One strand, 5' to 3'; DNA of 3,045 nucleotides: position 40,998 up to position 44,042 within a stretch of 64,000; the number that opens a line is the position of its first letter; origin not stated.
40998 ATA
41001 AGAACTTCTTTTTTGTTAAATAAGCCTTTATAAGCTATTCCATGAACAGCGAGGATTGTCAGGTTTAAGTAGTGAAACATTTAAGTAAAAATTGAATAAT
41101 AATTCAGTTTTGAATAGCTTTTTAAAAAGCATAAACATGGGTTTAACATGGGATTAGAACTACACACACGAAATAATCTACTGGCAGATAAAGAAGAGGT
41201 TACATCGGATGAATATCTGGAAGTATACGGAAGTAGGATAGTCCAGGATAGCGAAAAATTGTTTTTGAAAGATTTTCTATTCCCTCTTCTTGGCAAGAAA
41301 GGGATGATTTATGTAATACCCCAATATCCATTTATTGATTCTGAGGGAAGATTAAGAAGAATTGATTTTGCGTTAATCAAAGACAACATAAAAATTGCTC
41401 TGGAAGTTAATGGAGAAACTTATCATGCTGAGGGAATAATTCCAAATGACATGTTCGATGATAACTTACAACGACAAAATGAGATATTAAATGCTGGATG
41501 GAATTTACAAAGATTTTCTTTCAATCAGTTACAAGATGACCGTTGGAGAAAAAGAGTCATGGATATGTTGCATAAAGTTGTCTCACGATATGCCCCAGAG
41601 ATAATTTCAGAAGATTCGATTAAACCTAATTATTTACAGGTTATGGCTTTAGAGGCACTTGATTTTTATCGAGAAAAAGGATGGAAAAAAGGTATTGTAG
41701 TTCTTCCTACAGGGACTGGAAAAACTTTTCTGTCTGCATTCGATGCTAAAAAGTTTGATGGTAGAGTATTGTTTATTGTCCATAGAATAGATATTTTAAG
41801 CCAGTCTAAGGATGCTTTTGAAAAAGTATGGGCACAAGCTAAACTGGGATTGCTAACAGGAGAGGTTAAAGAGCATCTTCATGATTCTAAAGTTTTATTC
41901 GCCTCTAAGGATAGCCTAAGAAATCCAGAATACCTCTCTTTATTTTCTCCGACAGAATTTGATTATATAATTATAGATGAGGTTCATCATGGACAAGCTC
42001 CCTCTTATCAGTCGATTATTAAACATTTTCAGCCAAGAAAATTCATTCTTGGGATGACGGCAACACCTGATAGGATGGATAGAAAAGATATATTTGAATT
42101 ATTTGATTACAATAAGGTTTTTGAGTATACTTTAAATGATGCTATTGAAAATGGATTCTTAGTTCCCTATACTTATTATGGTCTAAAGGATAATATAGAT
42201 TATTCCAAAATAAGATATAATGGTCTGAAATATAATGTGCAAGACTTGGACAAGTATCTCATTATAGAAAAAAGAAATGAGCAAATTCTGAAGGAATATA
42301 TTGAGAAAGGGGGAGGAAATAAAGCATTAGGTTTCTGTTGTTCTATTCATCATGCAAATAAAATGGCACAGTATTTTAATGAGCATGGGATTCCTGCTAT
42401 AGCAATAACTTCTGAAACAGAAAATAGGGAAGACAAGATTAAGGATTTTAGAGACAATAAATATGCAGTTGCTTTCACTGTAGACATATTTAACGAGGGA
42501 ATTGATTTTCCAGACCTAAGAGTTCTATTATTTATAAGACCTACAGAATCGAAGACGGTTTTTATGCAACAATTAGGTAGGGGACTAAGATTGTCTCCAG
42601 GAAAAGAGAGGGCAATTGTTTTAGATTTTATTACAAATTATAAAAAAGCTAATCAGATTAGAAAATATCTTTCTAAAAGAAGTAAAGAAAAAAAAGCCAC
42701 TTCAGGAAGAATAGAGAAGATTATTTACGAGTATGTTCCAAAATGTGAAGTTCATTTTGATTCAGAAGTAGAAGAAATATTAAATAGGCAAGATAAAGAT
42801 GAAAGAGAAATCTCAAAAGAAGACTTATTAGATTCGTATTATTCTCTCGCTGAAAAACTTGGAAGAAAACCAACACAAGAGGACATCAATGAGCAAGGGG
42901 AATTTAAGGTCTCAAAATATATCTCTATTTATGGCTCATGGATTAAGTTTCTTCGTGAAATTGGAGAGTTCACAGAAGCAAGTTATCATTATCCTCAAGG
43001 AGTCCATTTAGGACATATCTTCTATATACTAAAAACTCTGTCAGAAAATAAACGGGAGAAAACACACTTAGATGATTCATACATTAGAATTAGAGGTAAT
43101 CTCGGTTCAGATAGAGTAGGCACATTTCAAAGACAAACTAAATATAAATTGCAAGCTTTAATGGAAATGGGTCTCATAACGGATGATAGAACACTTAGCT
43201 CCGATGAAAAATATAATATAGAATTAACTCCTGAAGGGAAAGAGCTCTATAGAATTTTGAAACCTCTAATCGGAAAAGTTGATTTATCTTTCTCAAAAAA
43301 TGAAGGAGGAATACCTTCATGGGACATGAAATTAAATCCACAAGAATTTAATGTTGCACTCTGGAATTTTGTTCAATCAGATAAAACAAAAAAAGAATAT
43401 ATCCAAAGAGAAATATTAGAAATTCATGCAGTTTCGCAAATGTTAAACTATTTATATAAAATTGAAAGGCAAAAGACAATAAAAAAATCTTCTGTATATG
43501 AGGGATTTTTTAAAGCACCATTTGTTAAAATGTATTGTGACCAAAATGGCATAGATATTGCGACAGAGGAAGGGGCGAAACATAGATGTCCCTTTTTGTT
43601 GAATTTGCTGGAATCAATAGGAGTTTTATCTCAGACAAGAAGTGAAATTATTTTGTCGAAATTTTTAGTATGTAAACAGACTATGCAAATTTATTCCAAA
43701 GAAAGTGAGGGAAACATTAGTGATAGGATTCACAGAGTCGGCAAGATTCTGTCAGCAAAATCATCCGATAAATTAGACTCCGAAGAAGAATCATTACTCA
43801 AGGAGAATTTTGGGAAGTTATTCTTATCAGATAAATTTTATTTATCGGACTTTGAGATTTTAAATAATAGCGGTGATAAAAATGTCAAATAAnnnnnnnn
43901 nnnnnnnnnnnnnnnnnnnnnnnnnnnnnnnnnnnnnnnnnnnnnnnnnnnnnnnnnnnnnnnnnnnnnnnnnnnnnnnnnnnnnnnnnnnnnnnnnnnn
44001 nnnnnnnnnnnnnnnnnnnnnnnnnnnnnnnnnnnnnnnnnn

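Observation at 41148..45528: Restriction-modification-like trio: DUF559-nuclease/SF2-helicase fusion, beta-class methyltransferase and Cas4-like Fe-S nuclease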

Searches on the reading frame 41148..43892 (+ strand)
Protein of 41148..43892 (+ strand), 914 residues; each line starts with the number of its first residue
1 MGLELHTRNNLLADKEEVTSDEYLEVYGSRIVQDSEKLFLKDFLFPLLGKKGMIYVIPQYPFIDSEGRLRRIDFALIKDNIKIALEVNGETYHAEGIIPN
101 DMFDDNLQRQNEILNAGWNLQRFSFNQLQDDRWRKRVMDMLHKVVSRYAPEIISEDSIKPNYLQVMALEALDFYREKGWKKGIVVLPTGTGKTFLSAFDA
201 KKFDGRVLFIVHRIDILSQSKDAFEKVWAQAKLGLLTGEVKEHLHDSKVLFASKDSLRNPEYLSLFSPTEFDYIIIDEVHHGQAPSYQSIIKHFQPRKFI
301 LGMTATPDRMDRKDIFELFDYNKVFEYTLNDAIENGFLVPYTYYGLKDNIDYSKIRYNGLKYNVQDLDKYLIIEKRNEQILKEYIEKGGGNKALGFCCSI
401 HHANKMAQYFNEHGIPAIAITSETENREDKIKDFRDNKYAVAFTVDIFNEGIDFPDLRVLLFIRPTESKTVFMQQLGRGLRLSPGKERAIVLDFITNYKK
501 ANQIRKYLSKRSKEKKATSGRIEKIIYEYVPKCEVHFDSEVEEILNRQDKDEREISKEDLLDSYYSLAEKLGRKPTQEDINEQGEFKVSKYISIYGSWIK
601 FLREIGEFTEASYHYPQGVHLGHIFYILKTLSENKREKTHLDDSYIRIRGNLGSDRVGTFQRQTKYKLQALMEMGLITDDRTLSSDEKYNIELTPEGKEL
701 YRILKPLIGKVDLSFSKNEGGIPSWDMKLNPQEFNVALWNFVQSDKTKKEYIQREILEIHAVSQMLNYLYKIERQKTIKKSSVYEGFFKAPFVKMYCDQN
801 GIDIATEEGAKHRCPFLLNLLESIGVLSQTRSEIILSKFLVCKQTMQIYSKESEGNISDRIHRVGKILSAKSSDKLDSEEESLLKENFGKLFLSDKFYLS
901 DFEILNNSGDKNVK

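Call 3: search_protein_families(library=pfam, proteins=[window:41148-43892:+], max_evalue=0.01)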
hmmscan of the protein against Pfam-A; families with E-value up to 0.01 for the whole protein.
window:41148-43892:+ (914 aa): 7 families
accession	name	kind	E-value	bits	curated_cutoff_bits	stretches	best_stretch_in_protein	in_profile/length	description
PF04851.21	ResIII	-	1.6e-35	122.8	22.5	1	158-309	2-164/164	Type III restriction enzyme, res subunit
PF00271.37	Helicase_C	-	5.2e-14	52.9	23.5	1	379-482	4-109/110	Helicase conserved C-terminal domain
PF18780.6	HNH_repeat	-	1.4e-13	51.4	26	1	555-606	1-52/54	Homing endonuclease associated repeat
PF18766.7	SWI2_SNF2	-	4e-13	50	26.7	1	172-354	11-201/221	SWI2/SNF2 ATPase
PF00270.35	DEAD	-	6.7e-08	32.9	26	1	181-308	16-161/167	DEAD/DEAH box helicase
PF13307.12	Helicase_C_2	-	9.4e-07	29.5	25.3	1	391-457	10-83/170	Helicase C-terminal domain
PF18741.7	MTES_1575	-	0.0013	19.2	38.2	1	70-129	25-82/96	REase_MTES_1575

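Call 4: search_protein_families(library=padloc, proteins=[window:41148-43892:+], max_evalue=0.01)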
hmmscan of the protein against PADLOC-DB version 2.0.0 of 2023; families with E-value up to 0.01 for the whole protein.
window:41148-43892:+ (914 aa): 19 families
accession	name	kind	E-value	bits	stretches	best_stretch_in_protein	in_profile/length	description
PDLC03658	mREase_IV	-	8.1e-69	230.3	1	157-602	220-665/953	Type IV methyl-directed restriction enzyme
PDLC03659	mREase_IV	-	6e-67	224.3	1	159-501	218-572/945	Type IV methyl-directed restriction enzyme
PDLC02707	PbeA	-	9.4e-33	111.7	2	154-344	247-453/672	PbeA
PDLC02704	PbeA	-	2.6e-25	87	2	401-507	548-659/682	PbeA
PDLC03047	REase_I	-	1.8e-23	80.3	2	164-362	348-549/1107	Type I restriction enzyme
PDLC02706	PbeA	-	1.2e-17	61.8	2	419-506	596-683/722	PbeA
PDLC02705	PbeA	-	2.6e-16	57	2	382-497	517-635/691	PbeA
PDLC02703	PbeA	-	1e-12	45.5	2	248-349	344-449/626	PbeA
PDLC02864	DpdF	-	1.1e-08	32.3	1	246-497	112-341/610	DpdF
PDLC02861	DpdF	-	5e-08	29.7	1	369-514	217-361/611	DpdF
PDLC03928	PsyrT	-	6e-08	29.4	1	381-526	233-374/689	-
PDLC01439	typeIV_DinG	-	1.2e-07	28.8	1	379-458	396-475/575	CAS-IV-A; associated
PDLC03597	REase_MTase_IIG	-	1.1e-06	24.5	1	446-491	559-604/1646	Type IIG restriction enzyme-methyltransferase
PDLC03042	REase_I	-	3.2e-06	22.8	1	362-488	693-836/1170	Type I restriction enzyme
PDLC02870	DpdF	-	3.7e-06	23.7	1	384-481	218-319/534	DpdF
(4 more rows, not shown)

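Call 8: search_protein_families(library=ncbifam, proteins=[window:41148-43892:+], max_evalue=0.01)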
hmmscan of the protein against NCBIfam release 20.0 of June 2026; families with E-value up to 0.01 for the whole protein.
window:41148-43892:+ (914 aa): 16 families
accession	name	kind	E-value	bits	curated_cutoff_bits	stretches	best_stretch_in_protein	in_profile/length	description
NF053632.1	heli_RadD_YejH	equivalog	1.3e-38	132.6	720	1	169-498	13-358/573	DNA repair helicase RadD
NF046051.1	restrict_EcoAI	equivalog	9.3e-36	123.5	550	1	152-500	150-534/768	EcoAI/FtnUII family type I restriction enzme subunit R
TIGR04095.1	dnd_restrict_1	equivalog_domain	4e-22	78.8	600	2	403-501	304-402/451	DNA phosphorothioation system restriction enzyme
NF008521.0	PRK11448.1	equivalog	6.5e-21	74.1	729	2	359-500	664-820/1123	type I restriction-modification system endonuclease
NF045503.1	repair_heli_XPB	equivalog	4e-15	55.4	610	1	164-500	188-526/548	DNA repair helicase XPB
NF010337.0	PRK13766.1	equivalog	1.3e-14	53.3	610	2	173-317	24-182/781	Hef nuclease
TIGR00348.1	hsdR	subfamily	5.2e-13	48.4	284.55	1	175-387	263-490/674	HsdR family type I site-specific deoxyribonuclease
TIGR01389.1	recQ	equivalog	2.9e-09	35.9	640.2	1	370-481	203-317/591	DNA helicase RecQ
NF007882.0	PRK10590.1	equivalog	9.1e-07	28.2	743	1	370-510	225-366/456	ATP-dependent RNA helicase RhlE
NF053710.1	RNA_heli_RhlE2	exception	1.6e-06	26.8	925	1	378-458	237-319/635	RNA helicase RhlE2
TIGR00614.1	recQ_fam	subfamily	2.2e-06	26.7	219.8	1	182-531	29-362/470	RecQ family ATP-dependent DNA helicase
TIGR00631.1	uvrb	equivalog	4.6e-06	25.1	750.1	1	391-572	444-636/658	excinuclease ABC subunit UvrB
NF003673.1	PRK05298.1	equivalog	5.2e-06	25.1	743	1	391-536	444-600/653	excinuclease ABC subunit UvrB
NF008744.0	PRK11776.1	equivalog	7.3e-06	24.8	524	1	372-519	224-372/460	ATP-dependent RNA helicase DbpA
NF008279.0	PRK11057.1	equivalog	9.1e-05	21.1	1015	0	369-481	214-329/608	ATP-dependent DNA helicase RecQ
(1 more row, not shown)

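Call 9: search_solved_structures(query=window:41148-43892:+, max_evalue=0.01, show_alignments=1)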
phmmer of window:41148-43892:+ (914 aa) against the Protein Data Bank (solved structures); distinct sequences matched with E-value up to 0.01: 30.
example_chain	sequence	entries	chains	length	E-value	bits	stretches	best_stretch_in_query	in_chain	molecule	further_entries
7clg_A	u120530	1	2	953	1.6e-66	228.1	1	149-602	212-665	Putative helicase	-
6jde_B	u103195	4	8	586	6.9e-28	100.3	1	171-497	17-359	Putative DNA repair helicase RadD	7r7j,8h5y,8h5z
6p4f_A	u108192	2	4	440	3.2e-20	74.9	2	156-367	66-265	DNA-dependent ATPase XPBII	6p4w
6p66_A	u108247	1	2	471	3.7e-20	74.7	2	180-343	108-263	DNA repair protein RAD25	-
2fwr_A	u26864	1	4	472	3.8e-20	74.7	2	180-343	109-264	DNA repair protein RAD25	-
5tnu_A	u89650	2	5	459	3.9e-20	74.6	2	156-367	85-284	DNA-dependent ATPase XPBII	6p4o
3h1t_A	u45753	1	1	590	7e-20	73.8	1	158-484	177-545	Type I site-specific restriction-modification system, R (Restriction) subunit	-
1wp9_A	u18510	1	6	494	4.1e-09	38.2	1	182-318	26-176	ATP-dependent RNA helicase, putative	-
2fzl_A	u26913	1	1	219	6.2e-09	37.6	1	378-496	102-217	DNA repair protein RAD25, XPB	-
2fz4_A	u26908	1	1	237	1.5e-07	33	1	180-312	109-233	DNA repair protein RAD25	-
2oca_A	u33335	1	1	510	1.5e-05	26.4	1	181-508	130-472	ATP-dependent DNA helicase uvsW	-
8kca_A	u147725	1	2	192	1.5e-05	26.3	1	373-478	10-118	Probable ATP-dependent RNA helicase DDX53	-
5sup_A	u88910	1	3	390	7.7e-05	24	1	365-498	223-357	ATP-dependent RNA helicase SUB2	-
7apx_F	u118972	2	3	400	8.1e-05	23.9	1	365-498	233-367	ATP-dependent RNA helicase SUB2 | EM14S01-3B_G0007820.mRNA.1.CDS.1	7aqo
8u8d_D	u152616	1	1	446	0.0001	23.6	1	365-498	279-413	RNA helicase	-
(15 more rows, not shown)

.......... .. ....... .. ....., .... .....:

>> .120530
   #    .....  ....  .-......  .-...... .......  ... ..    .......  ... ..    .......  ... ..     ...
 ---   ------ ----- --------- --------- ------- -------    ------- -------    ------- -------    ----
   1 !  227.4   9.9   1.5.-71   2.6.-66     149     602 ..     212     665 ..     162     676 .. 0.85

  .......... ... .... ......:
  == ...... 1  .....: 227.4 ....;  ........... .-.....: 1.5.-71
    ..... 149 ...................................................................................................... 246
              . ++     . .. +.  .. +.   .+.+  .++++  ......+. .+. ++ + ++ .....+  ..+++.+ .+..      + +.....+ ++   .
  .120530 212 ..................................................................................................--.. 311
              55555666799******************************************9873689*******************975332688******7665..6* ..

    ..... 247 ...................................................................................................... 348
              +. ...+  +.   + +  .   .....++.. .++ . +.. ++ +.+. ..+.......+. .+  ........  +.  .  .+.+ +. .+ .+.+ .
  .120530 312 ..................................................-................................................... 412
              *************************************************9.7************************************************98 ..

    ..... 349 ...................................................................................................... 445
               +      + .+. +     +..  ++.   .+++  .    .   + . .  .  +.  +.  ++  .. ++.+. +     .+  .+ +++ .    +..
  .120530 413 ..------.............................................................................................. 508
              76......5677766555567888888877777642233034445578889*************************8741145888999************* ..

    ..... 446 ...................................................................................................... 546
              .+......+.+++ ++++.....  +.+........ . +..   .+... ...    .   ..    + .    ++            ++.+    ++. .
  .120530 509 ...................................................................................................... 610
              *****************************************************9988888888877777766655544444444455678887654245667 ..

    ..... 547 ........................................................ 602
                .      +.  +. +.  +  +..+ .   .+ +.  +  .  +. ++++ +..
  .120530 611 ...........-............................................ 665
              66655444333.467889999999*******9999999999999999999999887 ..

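Call 11: find_homologous_proteins(query=window:41148-43892:+, max_evalue=1e-10)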
Query window:41148-43892:+ (914 aa): 7889 proteins with E <= 1e-10 among 8000 candidates; the best 120 are listed.
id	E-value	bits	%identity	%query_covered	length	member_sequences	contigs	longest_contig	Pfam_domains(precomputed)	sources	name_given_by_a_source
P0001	0.0e+0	1712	82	99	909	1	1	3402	PF00270.36,PF18780.7,PF18766.8,PF00271.38,PF04851.22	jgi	-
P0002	0.0e+0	1700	79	100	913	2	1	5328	PF00270.36,PF18780.7,PF18766.8,PF00271.38,PF04851.22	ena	-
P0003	0.0e+0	1693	79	100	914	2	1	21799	PF00270.36,PF18780.7,PF13307.13,PF18766.8,PF00271.38,PF04851.22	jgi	-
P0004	0.0e+0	1688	79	100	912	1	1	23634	PF00270.36,PF18780.7,PF13307.13,PF18766.8,PF00271.38,PF04851.22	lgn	-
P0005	0.0e+0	1686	78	100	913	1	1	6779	PF00270.36,PF18780.7,PF18766.8,PF00271.38,PF04851.22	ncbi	-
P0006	0.0e+0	1663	78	100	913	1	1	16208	PF00270.36,PF18780.7,PF13307.13,PF18766.8,PF00271.38,PF04851.22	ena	-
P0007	0.0e+0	1646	77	100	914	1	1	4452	PF00270.36,PF18780.7,PF18766.8,PF00271.38,PF04851.22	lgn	-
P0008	0.0e+0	1639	76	100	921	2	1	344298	PF00270.36,PF18780.7,PF13307.13,PF18766.8,PF00271.38,PF04851.22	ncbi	-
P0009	0.0e+0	1631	75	100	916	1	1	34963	PF00270.36,PF18780.7,PF18766.8,PF00271.38,PF04851.22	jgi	jgi:superfamily II DNA or RNA helicase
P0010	0.0e+0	1617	76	100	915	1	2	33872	PF00270.36,PF18780.7,PF18766.8,PF00271.38,PF04851.22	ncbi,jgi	-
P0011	0.0e+0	1610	76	100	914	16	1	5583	PF00270.36,PF18780.7,PF18766.8,PF00271.38,PF04851.22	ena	-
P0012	0.0e+0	1610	75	100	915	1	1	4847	PF00270.36,PF18780.7,PF13307.13,PF18766.8,PF00271.38,PF04851.22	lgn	-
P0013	0.0e+0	1609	75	100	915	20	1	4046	PF18780.7,PF18766.8,PF00271.38,PF04851.22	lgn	-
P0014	0.0e+0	1579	75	99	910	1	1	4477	PF00270.36,PF18780.7,PF18766.8,PF00271.38,PF04851.22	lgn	-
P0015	0.0e+0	1578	74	99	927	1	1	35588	PF00270.36,PF18780.7,PF18766.8,PF00271.38,PF04851.22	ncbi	-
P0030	0.0e+0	1443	68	99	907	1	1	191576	PF00270.36,PF18780.7,PF00271.38,PF04851.22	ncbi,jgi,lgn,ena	ncbi:MAG: DEAD/DEAH box helicase family protein [Candidatus Doudnabacteria bacterium]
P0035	0.0e+0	1391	67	99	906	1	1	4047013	PF18780.7,PF18766.8,PF00271.38,PF04851.22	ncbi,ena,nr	ncbi:MAG: DEAD/DEAH box helicase family protein [Cyclobacteriaceae bacterium]|nr:MAG: DEAD/DEAH box 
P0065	0.0e+0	1306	64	98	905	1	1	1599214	PF00270.36,PF18780.7,PF18766.8,PF00271.38,PF04851.22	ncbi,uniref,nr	ncbi:hypothetical protein C7T94_11345 [Pedobacter yulinensis]|uniref:Restriction endonuclease subuni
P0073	0.0e+0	1283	63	98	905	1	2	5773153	PF00270.36,PF18780.7,PF18766.8,PF00271.38,PF04851.22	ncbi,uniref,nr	ncbi:hypothetical protein GCM10027566_37540 [Arachidicoccus ginsenosidivorans]|uniref:DEAD/DEAH box 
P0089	0.0e+0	1228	61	98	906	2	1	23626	PF00270.36,PF18780.7,PF18766.8,PF00271.38,PF04851.22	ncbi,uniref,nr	ncbi:MAG: DEAD/DEAH box helicase family protein [Gomphosphaeria aponina SAG 52.96 = DSM 107014]|unir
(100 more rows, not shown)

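Call 13: find_related_loci(query=A1, collection=genome_contigs, flank=10000)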
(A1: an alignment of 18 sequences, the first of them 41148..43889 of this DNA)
Query A1 (914 aa) in genome_contigs; peptide patterns used: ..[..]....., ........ (x = any residue, [..] = any of these).
459 stretches matched a pattern; 45 encode a relative of the query (tblastn E <= 1e-3); 45 distinct loci.
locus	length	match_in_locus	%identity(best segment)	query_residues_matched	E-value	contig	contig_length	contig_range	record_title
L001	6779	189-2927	78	1-914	0e+0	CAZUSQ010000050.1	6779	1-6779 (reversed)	MAG TPA_asm: uncultured Methanosarcinales archaeon isolate SRP269290_co1_892 genome assembly, contig: NODE_19628_length_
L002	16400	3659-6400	76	1-914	0e+0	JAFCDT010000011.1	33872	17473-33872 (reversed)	Candidatus Woesearchaeota archaeon isolate Meg22_1012_Bin_105 Meg22_1012_Bin_105_scaffold_7153, whole genome shotgun seq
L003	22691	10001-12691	64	10-909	0e+0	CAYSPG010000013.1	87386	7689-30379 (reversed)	MAG TPA_asm: uncultured Flavobacteriaceae bacterium isolate SRP173033_co1_339 genome assembly, contig: NODE_347_length_8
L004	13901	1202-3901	64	4-909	0e+0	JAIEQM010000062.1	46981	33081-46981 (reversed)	MAG: Chitinophagaceae bacterium isolate co.spades.DASTOOL.2.5kb_151 c_000000442656, whole genome shotgun sequence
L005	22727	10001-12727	63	1-906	0e+0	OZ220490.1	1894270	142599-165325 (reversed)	MAG: Bdellovibrionales bacterium isolate a27d8a8e-867a-4b05-bccb-c0e2e07202d2 genome assembly, chromosome: 1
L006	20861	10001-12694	60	9-905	0e+0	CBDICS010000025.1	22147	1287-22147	MAG: Saprospiraceae bacterium isolate a23b7677-c5c3-4575-ba98-54ad289a6580 genome assembly, contig: contig_25, whole gen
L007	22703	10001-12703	61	6-906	0e+0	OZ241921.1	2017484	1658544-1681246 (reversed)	MAG: Bdellovibrionales bacterium isolate 862dbce8-506b-4fb4-becf-eb92c4bae3be genome assembly, chromosome: 1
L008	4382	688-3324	60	10-894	0e+0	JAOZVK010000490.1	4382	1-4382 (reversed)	MAG: Bacteroidales bacterium isolate GMC9.metabat2.98 GMC9_13230_length_4382_cov_24.206610, whole genome shotgun sequenc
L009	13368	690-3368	61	10-904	0e+0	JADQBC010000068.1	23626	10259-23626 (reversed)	MAG: Gomphosphaeria aponina SAG 52.96 = DSM 107014 isolate JP213 k141_30132, whole genome shotgun sequence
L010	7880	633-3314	58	10-903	0e+0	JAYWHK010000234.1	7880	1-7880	MAG: Saprospiraceae bacterium isolate GLR68_GL53_UP_2_metabinner_1 GLR68_GL53_UP_2_metabinner_1_233, whole genome shotgu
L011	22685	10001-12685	58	10-903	0e+0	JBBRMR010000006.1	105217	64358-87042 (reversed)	MAG: Cytophagales bacterium isolate La1_metabat2.062 LA1C_B2.062_k141_1625925L_105217_cov_21.4745, whole genome shotgun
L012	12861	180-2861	58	10-903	0e+0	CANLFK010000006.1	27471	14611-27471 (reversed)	MAG: Candidatus Caenarcaniphilales bacterium isolate ZE-3nov15-135 genome assembly, contig: ZE-3nov15-C1126, whole genom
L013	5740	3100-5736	60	3-889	0e+0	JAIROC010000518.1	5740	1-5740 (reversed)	MAG: Bacteroidales bacterium isolate Cd354_bin6 k119_1790699, whole genome shotgun sequence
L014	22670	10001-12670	59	9-899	0e+0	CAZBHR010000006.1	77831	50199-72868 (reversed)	MAG TPA_asm: uncultured Spirochaetia bacterium isolate SRP324684_co1_49 genome assembly, contig: NODE_71_length_77831_co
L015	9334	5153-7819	60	3-899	0e+0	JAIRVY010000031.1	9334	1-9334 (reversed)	MAG: Bacteroidales bacterium isolate Fux382_bin47 k119_79567, whole genome shotgun sequence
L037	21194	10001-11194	49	158-545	3e-105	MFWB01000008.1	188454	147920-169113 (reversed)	MAG: Candidatus Nomurabacteria bacterium RIFOXYB1_FULL_39_16 rifoxyb1_full_scaffold_26, whole genome shotgun sequence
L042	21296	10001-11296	33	124-543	1e-62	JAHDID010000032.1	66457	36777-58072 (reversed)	MAG: Verrucomicrobia bacterium isolate MAG-85 RZ_1170, whole genome shotgun sequence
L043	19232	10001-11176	32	161-555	1e-50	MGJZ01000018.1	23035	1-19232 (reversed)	MAG: Candidatus Yanofskybacteria bacterium RIFCSPHIGHO2_02_FULL_50_12 rifcsphigho2_02_scaffold_3478, whole genome shotgu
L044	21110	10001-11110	32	157-524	7e-49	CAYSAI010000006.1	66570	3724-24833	MAG TPA_asm: uncultured Gammaproteobacteria bacterium isolate binchicken_co205_33 genome assembly, contig: NODE_209_leng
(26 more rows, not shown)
